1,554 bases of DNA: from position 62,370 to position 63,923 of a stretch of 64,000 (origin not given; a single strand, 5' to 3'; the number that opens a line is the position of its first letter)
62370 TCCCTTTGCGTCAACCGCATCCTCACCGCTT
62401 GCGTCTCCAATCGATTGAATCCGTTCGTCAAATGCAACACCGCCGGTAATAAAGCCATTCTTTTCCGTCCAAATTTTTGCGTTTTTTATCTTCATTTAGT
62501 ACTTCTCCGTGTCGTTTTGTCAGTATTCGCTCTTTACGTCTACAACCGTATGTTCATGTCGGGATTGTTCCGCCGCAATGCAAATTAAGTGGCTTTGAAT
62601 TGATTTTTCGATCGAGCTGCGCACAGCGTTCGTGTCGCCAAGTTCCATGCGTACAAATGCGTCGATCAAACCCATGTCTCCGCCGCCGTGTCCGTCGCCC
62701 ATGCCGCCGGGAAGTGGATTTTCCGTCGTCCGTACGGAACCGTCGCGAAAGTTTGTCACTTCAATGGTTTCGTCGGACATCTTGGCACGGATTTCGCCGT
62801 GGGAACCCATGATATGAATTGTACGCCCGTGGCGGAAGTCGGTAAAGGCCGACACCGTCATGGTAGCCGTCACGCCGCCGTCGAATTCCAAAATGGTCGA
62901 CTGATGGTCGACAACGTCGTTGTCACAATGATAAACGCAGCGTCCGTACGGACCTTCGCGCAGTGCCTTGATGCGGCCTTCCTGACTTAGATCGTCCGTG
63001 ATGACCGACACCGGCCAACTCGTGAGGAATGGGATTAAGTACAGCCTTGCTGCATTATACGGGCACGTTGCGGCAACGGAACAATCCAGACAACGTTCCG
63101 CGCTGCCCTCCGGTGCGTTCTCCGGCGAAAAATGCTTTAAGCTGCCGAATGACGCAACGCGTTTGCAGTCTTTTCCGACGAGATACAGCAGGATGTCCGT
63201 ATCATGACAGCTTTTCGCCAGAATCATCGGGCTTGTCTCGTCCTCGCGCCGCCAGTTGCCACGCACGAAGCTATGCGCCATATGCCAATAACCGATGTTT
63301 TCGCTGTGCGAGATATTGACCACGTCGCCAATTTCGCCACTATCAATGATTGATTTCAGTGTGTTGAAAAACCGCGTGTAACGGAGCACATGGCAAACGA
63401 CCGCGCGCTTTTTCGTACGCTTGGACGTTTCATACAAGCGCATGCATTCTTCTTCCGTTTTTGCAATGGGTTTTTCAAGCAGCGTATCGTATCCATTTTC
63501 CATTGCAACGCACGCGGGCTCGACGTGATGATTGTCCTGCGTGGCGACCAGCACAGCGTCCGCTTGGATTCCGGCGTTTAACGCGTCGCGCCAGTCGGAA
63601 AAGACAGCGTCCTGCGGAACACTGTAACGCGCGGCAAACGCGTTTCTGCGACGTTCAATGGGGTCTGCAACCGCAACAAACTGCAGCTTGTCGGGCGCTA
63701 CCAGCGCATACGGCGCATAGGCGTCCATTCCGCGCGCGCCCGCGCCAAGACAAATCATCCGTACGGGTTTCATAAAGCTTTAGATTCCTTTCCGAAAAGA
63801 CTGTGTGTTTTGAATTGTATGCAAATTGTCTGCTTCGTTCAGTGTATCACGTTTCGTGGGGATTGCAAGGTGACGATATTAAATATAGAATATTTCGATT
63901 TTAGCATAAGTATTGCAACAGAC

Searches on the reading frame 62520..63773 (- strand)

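Call 61: search_protein_families(library=pfam, proteins=[window:62520-63773:-], max_evalue=0.000001)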
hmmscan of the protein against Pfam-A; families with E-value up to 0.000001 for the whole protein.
window:62520-63773:- (417 aa): 3 families
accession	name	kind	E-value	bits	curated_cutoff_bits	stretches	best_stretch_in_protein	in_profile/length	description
PF01408.29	GFO_IDH_MocA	-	1.7e-16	61.4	24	1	9-126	6-118/120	Oxidoreductase family, NAD-binding Rossmann fold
PF22725.1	GFO_IDH_MocA_C3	-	7.4e-16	58.7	27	1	136-329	1-124/124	GFO/IDH/MocA C-terminal domain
PF02894.22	GFO_IDH_MocA_C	-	1e-13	52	22.9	1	140-412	1-217/218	Oxidoreductase family, C-terminal alpha/beta domain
